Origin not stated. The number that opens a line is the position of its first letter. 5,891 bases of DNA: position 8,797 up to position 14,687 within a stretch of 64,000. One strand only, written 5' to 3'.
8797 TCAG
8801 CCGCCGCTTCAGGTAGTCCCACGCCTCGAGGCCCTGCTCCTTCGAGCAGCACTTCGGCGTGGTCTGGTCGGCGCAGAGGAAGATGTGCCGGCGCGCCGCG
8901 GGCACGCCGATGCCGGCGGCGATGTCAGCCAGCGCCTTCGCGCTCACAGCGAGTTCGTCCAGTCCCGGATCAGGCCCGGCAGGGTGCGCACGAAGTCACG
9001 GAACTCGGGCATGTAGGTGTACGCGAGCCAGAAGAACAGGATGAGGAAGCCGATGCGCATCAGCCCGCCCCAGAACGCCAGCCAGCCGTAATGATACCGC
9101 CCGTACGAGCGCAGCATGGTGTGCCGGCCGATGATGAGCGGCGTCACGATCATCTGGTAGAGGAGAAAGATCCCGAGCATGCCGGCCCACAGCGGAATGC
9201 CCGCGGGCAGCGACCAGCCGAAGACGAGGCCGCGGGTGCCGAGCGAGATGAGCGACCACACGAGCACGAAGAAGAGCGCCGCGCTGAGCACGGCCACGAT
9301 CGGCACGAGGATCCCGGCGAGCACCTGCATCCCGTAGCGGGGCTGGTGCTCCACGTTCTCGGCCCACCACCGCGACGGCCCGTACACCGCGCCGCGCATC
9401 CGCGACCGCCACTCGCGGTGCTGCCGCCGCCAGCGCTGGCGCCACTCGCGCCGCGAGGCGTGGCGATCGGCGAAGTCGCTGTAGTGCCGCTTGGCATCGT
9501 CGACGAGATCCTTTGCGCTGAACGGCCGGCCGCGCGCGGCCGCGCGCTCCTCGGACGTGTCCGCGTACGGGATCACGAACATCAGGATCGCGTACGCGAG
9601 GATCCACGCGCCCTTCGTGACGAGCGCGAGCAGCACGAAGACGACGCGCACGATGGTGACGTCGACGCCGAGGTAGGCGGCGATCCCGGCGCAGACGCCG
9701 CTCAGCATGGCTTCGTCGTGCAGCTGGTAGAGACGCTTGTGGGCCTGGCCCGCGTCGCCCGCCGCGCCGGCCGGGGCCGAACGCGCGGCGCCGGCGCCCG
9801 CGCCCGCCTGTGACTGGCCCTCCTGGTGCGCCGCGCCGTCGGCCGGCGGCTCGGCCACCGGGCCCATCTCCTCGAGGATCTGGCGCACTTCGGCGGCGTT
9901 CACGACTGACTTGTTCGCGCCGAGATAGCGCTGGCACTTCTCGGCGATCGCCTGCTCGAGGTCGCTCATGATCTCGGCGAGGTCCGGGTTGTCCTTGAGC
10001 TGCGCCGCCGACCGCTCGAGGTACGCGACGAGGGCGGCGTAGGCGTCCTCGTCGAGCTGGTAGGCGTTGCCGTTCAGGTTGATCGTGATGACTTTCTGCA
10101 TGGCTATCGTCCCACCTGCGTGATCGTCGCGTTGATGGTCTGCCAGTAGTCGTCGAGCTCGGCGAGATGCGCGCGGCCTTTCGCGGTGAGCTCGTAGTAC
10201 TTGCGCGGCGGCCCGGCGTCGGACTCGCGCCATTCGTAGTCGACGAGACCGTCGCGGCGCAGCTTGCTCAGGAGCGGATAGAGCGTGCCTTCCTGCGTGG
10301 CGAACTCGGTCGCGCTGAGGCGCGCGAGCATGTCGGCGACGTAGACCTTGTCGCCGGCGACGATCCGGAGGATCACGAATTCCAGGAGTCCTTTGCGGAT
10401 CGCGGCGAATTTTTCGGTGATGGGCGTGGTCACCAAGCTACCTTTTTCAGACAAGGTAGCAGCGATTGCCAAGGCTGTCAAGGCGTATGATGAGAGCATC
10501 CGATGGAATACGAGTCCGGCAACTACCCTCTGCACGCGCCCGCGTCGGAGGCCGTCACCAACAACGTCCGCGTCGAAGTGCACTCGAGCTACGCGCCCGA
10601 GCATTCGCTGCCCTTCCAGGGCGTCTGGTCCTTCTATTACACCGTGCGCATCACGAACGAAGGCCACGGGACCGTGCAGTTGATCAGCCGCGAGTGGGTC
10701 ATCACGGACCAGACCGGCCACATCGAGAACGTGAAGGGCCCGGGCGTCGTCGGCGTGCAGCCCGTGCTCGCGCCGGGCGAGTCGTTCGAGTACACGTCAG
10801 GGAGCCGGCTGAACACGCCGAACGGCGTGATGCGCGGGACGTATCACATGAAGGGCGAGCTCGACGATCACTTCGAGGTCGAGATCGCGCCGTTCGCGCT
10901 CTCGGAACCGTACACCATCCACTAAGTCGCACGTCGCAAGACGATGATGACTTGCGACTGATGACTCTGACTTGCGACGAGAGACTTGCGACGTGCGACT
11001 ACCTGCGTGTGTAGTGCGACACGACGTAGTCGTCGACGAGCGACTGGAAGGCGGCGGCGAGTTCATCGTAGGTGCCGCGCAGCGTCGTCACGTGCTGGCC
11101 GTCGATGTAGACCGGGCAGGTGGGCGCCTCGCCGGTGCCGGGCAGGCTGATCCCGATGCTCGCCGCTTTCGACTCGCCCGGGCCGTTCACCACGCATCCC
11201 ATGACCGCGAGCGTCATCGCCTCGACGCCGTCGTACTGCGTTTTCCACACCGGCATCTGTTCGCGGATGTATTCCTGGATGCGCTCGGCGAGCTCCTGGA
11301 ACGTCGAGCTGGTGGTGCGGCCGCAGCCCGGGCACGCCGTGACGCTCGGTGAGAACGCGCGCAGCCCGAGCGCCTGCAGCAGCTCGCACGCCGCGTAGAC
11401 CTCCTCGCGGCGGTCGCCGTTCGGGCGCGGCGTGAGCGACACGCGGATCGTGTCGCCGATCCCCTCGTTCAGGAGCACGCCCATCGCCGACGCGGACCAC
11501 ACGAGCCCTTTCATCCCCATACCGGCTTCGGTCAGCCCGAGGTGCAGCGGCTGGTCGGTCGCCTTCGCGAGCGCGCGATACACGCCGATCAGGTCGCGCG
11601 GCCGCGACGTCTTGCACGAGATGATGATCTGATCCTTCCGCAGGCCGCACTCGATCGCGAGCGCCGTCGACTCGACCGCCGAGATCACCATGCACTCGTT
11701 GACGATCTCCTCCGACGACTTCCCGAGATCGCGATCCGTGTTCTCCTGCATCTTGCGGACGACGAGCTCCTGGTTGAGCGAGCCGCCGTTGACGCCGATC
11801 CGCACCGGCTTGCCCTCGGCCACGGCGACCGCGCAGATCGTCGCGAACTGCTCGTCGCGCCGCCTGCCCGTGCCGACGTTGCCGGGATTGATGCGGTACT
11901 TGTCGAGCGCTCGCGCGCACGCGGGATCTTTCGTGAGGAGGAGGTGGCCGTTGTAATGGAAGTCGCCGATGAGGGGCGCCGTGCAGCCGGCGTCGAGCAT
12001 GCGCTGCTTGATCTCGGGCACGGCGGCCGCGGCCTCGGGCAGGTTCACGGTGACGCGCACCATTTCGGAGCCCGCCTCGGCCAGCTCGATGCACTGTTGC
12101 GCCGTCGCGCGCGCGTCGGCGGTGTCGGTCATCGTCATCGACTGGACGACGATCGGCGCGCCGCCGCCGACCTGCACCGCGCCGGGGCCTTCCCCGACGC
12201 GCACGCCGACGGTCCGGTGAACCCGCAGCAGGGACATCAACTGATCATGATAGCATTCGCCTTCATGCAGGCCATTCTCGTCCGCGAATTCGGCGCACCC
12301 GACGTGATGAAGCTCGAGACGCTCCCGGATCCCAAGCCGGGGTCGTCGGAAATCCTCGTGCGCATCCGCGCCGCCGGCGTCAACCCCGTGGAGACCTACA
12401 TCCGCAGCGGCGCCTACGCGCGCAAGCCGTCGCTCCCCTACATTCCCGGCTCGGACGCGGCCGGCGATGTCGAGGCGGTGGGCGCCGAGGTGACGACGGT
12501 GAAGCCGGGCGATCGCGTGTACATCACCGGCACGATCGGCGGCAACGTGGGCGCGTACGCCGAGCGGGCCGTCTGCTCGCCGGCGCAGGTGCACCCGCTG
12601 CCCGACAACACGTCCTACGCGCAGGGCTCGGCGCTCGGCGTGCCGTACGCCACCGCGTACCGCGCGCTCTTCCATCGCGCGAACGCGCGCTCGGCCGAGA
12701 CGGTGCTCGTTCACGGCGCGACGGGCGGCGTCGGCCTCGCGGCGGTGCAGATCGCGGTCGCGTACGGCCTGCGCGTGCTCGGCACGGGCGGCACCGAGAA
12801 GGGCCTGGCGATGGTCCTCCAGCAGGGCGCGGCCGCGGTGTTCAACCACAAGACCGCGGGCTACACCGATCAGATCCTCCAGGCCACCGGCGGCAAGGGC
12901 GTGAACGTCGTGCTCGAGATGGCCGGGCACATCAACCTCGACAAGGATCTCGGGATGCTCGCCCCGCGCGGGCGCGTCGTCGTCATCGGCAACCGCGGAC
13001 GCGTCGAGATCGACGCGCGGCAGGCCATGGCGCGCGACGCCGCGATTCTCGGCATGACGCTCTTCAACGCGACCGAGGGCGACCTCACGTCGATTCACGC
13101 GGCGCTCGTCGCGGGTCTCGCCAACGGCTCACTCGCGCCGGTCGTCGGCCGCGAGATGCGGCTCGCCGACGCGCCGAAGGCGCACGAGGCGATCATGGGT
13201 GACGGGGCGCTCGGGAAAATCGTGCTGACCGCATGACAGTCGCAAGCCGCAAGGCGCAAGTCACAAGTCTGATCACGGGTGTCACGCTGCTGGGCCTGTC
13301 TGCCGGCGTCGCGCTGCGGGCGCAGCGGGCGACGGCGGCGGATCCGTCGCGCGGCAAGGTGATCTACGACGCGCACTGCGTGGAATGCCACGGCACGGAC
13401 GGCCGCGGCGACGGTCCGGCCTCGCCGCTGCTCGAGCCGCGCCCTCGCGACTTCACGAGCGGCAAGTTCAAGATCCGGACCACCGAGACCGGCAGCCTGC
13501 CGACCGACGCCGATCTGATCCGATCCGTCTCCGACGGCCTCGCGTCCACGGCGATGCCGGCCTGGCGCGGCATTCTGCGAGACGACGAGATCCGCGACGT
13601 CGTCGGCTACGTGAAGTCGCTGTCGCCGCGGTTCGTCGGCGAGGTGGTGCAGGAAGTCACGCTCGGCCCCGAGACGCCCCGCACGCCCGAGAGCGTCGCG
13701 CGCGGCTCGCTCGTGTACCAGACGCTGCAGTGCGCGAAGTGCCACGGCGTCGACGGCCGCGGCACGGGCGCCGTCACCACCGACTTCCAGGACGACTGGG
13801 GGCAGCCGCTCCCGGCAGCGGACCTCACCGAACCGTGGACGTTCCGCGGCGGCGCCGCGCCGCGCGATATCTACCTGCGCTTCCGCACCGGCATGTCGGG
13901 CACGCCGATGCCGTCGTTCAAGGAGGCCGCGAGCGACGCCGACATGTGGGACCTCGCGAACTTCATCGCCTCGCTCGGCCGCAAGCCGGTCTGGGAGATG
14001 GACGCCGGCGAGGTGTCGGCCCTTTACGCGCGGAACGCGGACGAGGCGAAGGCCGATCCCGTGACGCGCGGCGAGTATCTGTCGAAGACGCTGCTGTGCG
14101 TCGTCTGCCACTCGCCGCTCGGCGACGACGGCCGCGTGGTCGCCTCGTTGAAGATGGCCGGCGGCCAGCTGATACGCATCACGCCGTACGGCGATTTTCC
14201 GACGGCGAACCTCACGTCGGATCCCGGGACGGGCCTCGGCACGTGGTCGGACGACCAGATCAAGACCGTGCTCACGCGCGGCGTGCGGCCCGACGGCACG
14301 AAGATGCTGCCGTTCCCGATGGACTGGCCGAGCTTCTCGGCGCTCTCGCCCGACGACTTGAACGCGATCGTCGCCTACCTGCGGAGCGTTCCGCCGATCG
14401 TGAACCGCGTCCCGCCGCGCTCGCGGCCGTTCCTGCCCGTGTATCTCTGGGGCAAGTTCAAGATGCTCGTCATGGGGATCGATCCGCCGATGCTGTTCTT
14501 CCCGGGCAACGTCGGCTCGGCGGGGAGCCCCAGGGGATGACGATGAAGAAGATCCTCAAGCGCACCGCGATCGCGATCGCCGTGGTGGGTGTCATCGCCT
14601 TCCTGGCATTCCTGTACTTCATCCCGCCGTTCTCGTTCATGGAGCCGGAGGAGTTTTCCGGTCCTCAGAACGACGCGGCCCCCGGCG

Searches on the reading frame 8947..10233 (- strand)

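Call 92: search_protein_families(library=pfam, proteins=[window:8947-10233:-], max_evalue=0.00001)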
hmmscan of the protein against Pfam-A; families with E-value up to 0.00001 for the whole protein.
window:8947-10233:- (429 aa): 1 family
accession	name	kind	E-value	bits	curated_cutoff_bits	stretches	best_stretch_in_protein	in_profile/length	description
PF04024.17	PspC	-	1.6e-18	66.7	25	1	166-223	1-57/58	PspC domain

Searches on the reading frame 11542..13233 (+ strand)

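Call 31: search_protein_families(library=pfam, proteins=[window:11542-13233:+])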
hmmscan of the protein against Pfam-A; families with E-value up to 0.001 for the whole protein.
window:11542-13233:+ (564 aa): 3 families
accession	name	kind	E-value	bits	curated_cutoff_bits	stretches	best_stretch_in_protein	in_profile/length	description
PF00107.32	ADH_zinc_N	-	8.3e-23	81.2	31.8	1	396-509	1-116/129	Zinc-binding dehydrogenase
PF08240.17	ADH_N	-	4.3e-18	65.9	23.5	1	268-355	2-104/104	Alcohol dehydrogenase GroES-like domain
PF13602.12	ADH_zinc_N_2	-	4.1e-16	60.5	27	1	429-562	2-134/134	Zinc-binding dehydrogenase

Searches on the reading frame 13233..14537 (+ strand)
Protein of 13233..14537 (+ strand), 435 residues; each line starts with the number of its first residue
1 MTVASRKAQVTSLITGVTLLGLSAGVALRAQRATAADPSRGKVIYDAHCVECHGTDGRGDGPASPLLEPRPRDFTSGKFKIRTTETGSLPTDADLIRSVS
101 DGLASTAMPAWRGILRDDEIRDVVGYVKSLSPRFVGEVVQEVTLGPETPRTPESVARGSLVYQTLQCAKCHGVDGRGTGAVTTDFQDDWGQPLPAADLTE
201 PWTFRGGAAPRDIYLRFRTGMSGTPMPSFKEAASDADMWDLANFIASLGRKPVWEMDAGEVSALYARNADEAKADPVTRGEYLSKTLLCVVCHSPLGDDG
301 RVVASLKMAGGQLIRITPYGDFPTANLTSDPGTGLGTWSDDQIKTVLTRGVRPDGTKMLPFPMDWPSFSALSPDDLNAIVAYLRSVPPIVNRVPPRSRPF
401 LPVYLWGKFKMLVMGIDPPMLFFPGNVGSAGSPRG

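Call 31: search_protein_families(library=pfam, proteins=[window:13233-14537:+])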
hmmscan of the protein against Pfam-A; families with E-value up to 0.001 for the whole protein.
window:13233-14537:+ (435 aa): 2 families
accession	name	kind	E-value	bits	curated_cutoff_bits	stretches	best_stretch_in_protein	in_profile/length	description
PF00034.26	Cytochrom_C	-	1.8e-31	109.7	21.3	3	40-131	3-90/90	Cytochrome c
PF13442.11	Cytochrome_CBB3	-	1.4e-28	99.4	27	2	37-127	2-68/68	Cytochrome C oxidase, cbb3-type, subunit III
